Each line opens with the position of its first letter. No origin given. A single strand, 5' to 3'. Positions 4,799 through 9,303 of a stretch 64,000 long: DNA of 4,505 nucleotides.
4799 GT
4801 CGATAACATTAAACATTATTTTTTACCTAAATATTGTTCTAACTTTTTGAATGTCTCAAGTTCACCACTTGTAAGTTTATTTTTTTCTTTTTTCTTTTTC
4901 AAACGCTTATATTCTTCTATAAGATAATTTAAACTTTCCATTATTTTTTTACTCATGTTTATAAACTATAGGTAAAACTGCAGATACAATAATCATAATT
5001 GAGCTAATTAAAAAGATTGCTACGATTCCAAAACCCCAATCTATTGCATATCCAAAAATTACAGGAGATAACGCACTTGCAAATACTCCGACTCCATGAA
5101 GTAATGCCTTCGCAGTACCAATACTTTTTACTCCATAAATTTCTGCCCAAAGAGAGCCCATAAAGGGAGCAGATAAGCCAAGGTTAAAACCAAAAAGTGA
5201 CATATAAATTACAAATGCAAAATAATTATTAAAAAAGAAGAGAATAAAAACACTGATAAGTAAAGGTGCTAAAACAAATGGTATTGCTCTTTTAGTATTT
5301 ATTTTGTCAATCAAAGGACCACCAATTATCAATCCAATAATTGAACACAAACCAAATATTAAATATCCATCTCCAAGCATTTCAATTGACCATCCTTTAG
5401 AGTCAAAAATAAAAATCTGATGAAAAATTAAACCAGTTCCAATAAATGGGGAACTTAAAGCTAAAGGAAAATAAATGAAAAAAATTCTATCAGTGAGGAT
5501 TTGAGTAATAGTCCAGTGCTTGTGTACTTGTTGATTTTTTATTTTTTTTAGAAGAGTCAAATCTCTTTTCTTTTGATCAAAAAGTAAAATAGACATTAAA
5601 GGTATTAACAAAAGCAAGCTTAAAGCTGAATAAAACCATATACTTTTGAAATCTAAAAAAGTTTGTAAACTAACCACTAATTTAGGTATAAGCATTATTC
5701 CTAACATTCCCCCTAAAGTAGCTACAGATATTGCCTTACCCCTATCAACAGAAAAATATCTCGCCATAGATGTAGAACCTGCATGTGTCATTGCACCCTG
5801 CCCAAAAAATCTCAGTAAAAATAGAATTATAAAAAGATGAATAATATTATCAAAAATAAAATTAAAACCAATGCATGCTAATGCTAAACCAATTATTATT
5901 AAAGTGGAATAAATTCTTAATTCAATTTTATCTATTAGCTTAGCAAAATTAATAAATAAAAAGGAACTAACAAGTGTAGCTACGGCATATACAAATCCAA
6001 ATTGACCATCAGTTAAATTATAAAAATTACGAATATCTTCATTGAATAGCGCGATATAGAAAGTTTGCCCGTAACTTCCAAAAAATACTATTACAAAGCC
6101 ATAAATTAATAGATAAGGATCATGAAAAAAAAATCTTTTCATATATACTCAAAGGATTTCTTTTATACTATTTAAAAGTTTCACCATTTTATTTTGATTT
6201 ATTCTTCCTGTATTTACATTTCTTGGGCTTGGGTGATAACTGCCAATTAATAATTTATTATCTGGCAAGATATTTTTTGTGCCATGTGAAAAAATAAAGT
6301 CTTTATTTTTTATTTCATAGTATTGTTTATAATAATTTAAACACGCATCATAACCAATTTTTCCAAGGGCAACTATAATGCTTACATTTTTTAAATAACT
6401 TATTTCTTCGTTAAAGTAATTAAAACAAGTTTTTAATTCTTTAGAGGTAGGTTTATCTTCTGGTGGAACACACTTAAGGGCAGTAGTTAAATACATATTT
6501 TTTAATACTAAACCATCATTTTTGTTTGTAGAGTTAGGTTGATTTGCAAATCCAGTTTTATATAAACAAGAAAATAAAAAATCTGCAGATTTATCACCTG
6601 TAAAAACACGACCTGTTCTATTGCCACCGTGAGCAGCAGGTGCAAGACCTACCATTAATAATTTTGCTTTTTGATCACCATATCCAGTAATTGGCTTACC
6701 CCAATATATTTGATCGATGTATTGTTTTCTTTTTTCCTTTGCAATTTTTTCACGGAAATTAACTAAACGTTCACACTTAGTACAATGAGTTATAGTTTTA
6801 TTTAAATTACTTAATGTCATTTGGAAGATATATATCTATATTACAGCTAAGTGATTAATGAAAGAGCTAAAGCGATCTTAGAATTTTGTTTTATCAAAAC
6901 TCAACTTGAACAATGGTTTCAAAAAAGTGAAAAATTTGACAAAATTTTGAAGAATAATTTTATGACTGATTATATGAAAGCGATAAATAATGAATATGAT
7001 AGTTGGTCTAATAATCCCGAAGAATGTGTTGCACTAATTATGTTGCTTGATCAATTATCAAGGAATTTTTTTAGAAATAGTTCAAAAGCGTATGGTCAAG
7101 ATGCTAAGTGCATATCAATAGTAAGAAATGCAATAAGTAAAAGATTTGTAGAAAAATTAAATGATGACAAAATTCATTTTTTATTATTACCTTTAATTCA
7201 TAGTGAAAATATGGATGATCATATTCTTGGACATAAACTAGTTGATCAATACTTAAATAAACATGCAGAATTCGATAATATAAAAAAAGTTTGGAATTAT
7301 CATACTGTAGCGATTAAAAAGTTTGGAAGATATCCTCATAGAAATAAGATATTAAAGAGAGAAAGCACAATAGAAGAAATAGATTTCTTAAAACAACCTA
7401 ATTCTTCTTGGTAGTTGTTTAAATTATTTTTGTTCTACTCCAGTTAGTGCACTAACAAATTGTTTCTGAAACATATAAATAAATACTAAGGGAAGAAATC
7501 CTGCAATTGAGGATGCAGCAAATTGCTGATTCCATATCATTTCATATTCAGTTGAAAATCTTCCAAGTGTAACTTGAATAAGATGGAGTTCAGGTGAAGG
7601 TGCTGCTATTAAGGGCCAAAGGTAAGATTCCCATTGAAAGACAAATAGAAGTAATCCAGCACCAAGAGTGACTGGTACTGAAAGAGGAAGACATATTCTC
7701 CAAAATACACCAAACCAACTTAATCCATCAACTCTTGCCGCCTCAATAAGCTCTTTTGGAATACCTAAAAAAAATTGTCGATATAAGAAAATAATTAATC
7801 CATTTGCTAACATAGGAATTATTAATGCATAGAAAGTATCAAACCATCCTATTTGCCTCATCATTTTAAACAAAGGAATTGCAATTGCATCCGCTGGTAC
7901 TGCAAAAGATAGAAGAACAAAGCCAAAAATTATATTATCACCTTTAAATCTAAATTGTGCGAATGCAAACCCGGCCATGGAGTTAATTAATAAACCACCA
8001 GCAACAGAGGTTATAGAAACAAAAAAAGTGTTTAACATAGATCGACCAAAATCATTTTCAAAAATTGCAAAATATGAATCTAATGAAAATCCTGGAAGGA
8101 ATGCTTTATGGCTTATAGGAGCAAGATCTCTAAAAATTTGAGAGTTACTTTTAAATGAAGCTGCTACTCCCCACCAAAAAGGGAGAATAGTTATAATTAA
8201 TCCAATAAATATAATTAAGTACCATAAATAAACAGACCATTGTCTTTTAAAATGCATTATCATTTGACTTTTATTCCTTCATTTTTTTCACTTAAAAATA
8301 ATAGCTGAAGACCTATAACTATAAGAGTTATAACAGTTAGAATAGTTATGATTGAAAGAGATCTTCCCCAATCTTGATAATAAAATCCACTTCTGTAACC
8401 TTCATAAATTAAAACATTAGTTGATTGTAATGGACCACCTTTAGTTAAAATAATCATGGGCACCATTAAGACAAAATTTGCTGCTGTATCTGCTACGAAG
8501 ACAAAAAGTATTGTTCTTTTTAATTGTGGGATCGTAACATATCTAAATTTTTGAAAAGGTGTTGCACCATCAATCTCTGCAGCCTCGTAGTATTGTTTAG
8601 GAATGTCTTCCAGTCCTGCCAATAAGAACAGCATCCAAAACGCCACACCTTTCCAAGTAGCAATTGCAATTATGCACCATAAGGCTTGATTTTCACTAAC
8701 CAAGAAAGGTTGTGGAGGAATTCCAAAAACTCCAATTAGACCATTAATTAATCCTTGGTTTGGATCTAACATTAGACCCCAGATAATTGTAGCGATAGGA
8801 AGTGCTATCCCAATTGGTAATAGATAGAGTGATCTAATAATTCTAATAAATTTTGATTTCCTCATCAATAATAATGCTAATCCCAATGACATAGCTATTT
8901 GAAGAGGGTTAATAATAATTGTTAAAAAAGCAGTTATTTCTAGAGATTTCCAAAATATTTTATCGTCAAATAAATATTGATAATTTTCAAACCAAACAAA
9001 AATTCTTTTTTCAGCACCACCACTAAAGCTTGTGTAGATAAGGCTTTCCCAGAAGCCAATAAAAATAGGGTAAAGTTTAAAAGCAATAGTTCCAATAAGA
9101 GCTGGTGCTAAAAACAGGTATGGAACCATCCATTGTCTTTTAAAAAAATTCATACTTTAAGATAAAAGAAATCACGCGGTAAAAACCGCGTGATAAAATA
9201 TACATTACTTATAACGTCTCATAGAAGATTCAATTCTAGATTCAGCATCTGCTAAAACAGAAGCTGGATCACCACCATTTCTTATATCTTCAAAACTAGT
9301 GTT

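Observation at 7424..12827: ATPase-less sugar-type ABC importer clustered with a nucleoside-hydrolase-like gene and methylthioribose kinase: possible thio-sugar/nucleoside sulfur-salvage module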

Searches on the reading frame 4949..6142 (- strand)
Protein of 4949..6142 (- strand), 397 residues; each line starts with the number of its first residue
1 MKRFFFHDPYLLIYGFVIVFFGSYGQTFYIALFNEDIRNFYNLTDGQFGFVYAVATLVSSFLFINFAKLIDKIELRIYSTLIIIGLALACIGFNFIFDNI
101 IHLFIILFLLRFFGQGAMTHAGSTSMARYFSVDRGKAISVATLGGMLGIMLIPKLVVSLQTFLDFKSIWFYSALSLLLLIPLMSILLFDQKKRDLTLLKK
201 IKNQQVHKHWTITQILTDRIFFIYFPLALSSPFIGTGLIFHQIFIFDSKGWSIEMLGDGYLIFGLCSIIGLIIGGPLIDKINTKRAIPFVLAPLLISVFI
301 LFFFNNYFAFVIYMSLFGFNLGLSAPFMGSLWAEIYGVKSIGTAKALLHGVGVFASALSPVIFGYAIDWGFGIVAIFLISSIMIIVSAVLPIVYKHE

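Call 3: search_protein_families(library=pfam, proteins=[window:4949-6142:-])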
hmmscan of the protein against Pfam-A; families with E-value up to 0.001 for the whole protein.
window:4949-6142:- (397 aa): 1 family
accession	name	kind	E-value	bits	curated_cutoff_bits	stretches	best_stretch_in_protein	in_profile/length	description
PF07690.21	MFS_1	-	9.1e-31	107.5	33.4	2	16-252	2-235/347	Major Facilitator Superfamily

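Call 4: search_protein_families(library=ncbifam, proteins=[window:4949-6142:-])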
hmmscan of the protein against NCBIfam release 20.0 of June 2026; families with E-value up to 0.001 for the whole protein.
window:4949-6142:- (397 aa): 5 families
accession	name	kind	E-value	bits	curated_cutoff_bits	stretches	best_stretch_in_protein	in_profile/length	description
TIGR00881.1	2A0104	subfamily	1.5e-13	50.6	407.75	2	32-368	16-371/379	phosphoglycerate transporter protein PgtP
NF049980.1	SfMCT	equivalog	1.4e-12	47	320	1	24-383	15-378/378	L-lactate MFS transporter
TIGR00895.1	2A0115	subfamily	3.8e-09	35.9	418.55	1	250-365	281-396/398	aromatic acid/H+ symport family MFS transporter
NF038246.1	bile_salt_MFS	equivalog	8.1e-06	25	400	1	32-385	27-396/408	conjugated bile salt MFS transporter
TIGR00886.1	2A0108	subfamily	0.00049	19.3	311.7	0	18-173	8-169/368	NarK family nitrate/nitrite MFS transporter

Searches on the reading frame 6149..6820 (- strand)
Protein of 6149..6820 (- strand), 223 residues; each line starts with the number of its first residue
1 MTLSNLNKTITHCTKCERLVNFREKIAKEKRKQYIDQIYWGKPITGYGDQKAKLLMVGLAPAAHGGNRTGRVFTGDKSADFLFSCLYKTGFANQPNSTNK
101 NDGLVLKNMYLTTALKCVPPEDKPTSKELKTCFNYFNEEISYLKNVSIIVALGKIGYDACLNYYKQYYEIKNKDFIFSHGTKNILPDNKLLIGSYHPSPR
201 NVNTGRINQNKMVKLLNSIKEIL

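Call 3: search_protein_families(library=pfam, proteins=[window:6149-6820:-])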
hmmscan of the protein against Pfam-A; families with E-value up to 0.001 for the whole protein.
window:6149-6820:- (223 aa): 1 family
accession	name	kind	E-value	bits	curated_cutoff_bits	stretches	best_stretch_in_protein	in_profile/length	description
PF03167.25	UDG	-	1.2e-26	93.9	24.3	1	46-219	2-140/141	Uracil DNA glycosylase superfamily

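Call 4: search_protein_families(library=ncbifam, proteins=[window:6149-6820:-])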
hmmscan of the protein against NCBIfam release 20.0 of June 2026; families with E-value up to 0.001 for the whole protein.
window:6149-6820:- (223 aa): 3 families
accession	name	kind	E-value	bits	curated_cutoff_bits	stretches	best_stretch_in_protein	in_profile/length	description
TIGR00758.1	UDG_fam4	subfamily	8.9e-15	54.8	125.3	1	42-199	12-149/173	uracil-DNA glycosylase, family 4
NF040953.1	Arch_udg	equivalog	1.3e-13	50.9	250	1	42-198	22-163/184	type-4 uracil-DNA glycosylase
TIGR03914.1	UDG_fam_dom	hypoth_equivalog_domain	9.9e-05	22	189.95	0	42-172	66-188/231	UdgX family uracil-DNA binding protein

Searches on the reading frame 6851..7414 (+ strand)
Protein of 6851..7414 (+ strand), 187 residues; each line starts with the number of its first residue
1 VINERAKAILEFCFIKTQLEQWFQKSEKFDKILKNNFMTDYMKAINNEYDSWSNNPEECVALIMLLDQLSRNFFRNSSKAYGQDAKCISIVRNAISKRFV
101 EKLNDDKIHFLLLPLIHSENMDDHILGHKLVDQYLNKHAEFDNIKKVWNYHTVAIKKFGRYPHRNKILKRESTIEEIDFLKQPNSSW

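Call 3: search_protein_families(library=pfam, proteins=[window:6851-7414:+])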
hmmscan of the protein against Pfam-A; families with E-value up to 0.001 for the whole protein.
window:6851-7414:+ (187 aa): 1 family
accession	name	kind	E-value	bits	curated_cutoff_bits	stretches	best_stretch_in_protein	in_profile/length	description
PF06041.17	DUF924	-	1.9e-50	172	27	1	9-183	1-179/180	Bacterial protein of unknown function (DUF924)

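Call 4: search_protein_families(library=ncbifam, proteins=[window:6851-7414:+])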
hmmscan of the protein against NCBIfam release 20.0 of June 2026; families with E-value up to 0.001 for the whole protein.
window:6851-7414:+ (187 aa): 0 families

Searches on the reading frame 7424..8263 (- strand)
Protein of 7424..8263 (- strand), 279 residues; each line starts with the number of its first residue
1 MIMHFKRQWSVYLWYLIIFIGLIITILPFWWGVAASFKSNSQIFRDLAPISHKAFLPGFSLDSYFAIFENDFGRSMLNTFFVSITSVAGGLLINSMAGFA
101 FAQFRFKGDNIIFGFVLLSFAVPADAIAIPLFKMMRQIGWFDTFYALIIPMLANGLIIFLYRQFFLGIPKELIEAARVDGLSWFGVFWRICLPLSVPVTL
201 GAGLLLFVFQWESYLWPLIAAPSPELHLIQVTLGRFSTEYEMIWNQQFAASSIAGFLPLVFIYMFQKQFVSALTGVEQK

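Call 3: search_protein_families(library=pfam, proteins=[window:7424-8263:-])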
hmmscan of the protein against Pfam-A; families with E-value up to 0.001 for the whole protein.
window:7424-8263:- (279 aa): 1 family
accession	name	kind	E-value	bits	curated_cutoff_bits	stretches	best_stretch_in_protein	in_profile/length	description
PF00528.27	BPD_transp_1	-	1e-17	64.9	26.4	1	96-266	3-174/184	Binding-protein-dependent transport system inner membrane component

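Call 4: search_protein_families(library=ncbifam, proteins=[window:7424-8263:-])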
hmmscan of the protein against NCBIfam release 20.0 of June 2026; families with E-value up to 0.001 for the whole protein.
window:7424-8263:- (279 aa): 11 families
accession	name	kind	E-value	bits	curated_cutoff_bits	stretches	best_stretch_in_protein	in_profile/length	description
NF040932.1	ABC_arch_GlcU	equivalog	7.2e-35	120.9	340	1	13-274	4-265/272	glucose ABC transporter permease GlcU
NF008210.0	PRK10973.1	equivalog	8.5e-30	104.4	297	1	7-277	5-280/281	sn-glycerol-3-phosphate ABC transporter permease UgpE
NF008231.0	PRK10998.1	equivalog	5e-12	46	261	1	14-274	18-290/296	maltose ABC transporter permease MalG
NF007047.0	PRK09500.1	equivalog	2.3e-08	34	326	1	57-208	40-194/257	spermidine/putrescine ABC transporter permease PotC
NF040931.1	ABC_arch_GlcT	equivalog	2.3e-08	34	360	1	147-252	146-250/278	glucose ABC transporter permease GlcT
TIGR01581.1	Mo_ABC_porter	hypoth_equivalog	3.1e-06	26.9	210.3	1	67-206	14-167/225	ABC transporter permease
TIGR02139.1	permease_CysT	equivalog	3e-05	23.8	246.1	0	75-204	47-194/265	sulfate ABC transporter permease subunit CysT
NF007852.0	PRK10561.1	equivalog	5.7e-05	23.1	335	0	164-204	180-220/295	sn-glycerol-3-phosphate ABC transporter permease UgpA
NF040839.1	tungstate_WtpB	equivalog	0.00014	21.6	340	1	70-200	40-183/251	tungstate ABC transporter permease WtpB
TIGR02141.1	modB_ABC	equivalog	0.00015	21.5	182.6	1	112-208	50-146/208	molybdate ABC transporter permease subunit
NF007044.0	PRK09497.1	equivalog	0.00031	20.3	348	0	156-207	165-215/285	spermidine/putrescine ABC transporter permease PotB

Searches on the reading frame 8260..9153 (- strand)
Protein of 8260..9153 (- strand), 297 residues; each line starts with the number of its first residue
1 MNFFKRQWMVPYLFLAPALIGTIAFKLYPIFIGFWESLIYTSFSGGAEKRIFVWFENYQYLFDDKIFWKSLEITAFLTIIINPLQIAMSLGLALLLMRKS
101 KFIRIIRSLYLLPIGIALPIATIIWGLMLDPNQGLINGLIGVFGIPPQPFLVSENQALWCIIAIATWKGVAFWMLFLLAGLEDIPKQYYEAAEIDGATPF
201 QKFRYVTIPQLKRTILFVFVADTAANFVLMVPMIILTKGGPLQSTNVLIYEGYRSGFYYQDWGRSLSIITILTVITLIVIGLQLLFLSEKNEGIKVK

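Call 3: search_protein_families(library=pfam, proteins=[window:8260-9153:-])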
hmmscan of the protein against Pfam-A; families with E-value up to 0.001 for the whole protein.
window:8260-9153:- (297 aa): 1 family
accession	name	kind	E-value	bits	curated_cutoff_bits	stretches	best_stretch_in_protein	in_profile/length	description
PF00528.27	BPD_transp_1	-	1.5e-14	54.6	26.4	1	90-285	6-177/184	Binding-protein-dependent transport system inner membrane component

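Call 4: search_protein_families(library=ncbifam, proteins=[window:8260-9153:-])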
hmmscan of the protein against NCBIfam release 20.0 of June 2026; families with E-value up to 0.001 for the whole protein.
window:8260-9153:- (297 aa): 10 families
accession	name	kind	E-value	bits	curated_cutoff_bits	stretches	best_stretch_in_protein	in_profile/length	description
NF007852.0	PRK10561.1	equivalog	1.8e-36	126.5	335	1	4-283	8-286/295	sn-glycerol-3-phosphate ABC transporter permease UgpA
NF040931.1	ABC_arch_GlcT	equivalog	2.1e-20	73.5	360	1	21-280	4-264/278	glucose ABC transporter permease GlcT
NF008232.0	PRK10999.1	equivalog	5.9e-16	58.3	392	1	55-286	267-511/520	maltose ABC transporter permease MalF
NF006955.0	PRK09433.2-3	equivalog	1.3e-09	37.2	801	1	61-292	45-269/543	thiamine/thiamine pyrophosphate ABC transporter permease ThiP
TIGR03262.1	PhnU2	equivalog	6.4e-08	31.7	593.25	1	51-279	36-249/546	putative 2-aminoethylphosphonate ABC transporter permease subunit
TIGR00969.1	3a0106s02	subfamily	2.1e-06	27.4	240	1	58-280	50-266/272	sulfate ABC transporter permease subunit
NF008231.0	PRK10998.1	equivalog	8.4e-06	25.6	261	1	164-234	164-233/296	maltose ABC transporter permease MalG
TIGR01581.1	Mo_ABC_porter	hypoth_equivalog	2.9e-05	23.7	210.3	1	74-218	29-163/225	ABC transporter permease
NF006951.0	PRK09433.1-2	equivalog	7.3e-05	21.6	788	1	57-284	42-264/535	thiamine/thiamine pyrophosphate ABC transporter permease ThiP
NF008208.0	PRK10971.1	equivalog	0.00012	21.7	415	1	113-217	101-199/277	sulfate/thiosulfate ABC transporter permease CysT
